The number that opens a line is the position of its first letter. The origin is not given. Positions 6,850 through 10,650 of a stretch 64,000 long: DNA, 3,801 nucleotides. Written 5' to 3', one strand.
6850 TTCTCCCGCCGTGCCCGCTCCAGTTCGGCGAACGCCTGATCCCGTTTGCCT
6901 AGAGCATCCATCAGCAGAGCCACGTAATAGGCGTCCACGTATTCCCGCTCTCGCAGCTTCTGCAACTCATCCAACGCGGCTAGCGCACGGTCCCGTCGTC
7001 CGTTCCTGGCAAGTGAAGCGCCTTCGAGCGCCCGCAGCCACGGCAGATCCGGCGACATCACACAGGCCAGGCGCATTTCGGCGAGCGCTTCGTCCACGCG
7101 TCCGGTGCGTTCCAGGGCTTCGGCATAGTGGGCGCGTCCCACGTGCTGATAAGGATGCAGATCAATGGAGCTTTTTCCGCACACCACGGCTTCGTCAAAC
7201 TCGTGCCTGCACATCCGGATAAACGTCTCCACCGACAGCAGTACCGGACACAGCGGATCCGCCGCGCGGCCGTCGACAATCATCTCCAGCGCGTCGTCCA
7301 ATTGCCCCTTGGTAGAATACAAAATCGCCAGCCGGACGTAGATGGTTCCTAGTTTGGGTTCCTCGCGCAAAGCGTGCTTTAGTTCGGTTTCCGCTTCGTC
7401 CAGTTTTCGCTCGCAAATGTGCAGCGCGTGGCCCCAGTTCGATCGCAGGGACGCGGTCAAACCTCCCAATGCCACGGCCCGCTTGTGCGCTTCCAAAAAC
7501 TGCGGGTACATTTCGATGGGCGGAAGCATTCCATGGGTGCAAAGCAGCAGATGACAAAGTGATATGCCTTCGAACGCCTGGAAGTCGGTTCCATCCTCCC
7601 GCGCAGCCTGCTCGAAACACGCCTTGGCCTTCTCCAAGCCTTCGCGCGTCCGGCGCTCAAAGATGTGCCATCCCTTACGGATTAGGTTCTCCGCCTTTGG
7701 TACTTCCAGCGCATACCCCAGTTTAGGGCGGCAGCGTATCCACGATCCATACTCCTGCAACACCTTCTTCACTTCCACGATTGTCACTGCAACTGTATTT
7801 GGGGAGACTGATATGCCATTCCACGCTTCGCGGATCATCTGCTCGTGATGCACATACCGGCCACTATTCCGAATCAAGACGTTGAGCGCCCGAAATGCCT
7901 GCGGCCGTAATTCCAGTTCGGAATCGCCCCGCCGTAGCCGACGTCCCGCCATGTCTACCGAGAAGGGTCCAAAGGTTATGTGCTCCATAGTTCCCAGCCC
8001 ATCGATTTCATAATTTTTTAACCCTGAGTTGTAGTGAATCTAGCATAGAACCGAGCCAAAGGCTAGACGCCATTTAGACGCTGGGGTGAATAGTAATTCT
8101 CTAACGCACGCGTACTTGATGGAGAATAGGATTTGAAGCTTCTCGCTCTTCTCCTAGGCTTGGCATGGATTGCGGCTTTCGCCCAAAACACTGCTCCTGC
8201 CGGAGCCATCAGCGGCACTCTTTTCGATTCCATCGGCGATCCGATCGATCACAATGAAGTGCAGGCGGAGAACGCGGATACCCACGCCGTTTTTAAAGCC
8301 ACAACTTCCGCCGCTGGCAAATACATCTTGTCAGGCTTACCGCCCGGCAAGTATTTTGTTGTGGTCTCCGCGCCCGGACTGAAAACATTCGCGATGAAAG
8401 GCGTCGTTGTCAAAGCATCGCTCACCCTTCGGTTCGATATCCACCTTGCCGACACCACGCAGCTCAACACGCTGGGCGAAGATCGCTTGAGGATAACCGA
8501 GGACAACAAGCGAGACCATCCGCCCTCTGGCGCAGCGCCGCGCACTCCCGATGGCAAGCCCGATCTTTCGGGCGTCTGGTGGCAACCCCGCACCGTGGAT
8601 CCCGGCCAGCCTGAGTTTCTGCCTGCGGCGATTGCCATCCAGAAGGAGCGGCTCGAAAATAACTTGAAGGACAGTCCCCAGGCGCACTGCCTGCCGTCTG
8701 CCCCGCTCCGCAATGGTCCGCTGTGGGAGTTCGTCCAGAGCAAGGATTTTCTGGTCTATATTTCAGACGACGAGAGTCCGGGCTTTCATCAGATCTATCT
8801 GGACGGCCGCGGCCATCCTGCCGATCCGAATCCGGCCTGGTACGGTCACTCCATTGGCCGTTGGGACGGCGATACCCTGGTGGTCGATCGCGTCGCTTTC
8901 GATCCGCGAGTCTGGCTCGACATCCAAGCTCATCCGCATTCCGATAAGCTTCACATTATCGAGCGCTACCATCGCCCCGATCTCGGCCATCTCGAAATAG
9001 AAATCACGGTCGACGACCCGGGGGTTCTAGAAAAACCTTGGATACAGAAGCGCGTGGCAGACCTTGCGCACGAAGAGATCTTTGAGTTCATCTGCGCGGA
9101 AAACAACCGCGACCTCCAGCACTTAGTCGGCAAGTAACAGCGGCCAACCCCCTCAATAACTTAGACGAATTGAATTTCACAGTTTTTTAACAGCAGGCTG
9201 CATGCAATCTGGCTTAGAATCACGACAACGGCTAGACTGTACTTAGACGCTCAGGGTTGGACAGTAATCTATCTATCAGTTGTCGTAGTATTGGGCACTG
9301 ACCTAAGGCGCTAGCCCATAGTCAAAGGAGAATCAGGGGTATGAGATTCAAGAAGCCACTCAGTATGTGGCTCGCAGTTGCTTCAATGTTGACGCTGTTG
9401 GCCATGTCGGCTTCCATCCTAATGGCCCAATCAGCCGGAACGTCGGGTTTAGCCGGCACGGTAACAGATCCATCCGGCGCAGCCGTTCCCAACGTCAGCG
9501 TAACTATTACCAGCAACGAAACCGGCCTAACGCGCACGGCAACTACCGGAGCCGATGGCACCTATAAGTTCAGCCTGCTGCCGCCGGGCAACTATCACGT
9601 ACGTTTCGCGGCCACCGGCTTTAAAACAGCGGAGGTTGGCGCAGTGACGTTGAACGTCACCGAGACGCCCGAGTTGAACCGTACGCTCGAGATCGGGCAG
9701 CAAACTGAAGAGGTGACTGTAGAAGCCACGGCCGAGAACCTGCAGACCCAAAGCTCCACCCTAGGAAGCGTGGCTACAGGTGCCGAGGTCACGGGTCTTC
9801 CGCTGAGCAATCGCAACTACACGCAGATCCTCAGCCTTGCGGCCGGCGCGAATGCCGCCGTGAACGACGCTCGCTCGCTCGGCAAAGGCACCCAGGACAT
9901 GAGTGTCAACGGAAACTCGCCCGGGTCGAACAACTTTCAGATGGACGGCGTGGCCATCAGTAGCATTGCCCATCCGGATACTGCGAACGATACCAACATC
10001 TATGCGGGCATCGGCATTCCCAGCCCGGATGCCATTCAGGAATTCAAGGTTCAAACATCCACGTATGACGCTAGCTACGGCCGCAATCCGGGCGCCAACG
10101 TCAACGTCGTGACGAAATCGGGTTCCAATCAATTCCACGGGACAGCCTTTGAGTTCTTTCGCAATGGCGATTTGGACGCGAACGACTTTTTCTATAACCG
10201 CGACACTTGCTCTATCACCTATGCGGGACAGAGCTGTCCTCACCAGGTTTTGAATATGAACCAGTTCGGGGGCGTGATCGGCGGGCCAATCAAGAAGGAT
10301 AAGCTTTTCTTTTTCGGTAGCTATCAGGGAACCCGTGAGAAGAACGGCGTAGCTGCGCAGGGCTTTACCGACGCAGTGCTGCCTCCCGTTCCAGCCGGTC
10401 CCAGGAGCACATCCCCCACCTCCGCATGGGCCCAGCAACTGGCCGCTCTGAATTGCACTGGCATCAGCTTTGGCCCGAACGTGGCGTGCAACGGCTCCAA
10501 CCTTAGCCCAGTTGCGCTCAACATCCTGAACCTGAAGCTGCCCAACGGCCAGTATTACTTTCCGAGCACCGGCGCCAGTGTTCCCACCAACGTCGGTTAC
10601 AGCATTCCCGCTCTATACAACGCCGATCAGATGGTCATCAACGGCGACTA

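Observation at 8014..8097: Paralogous promoter/operator module with TAGA(A/C) direct repeats at 11-bp spacing in the regulator-target divergent region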

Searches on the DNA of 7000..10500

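Call 9: search_rna_families(source=window, start=7000, end=10500, threshold=evalue, max_evalue=5)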
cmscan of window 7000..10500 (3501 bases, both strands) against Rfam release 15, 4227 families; matches with E-value up to 5: 1.
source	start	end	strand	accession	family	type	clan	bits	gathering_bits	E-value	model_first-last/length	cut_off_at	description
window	7707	7738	+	RF01707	JUMPstart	Cis-reg;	-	18.7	35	1.2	1-38/38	no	JUMPstart RNA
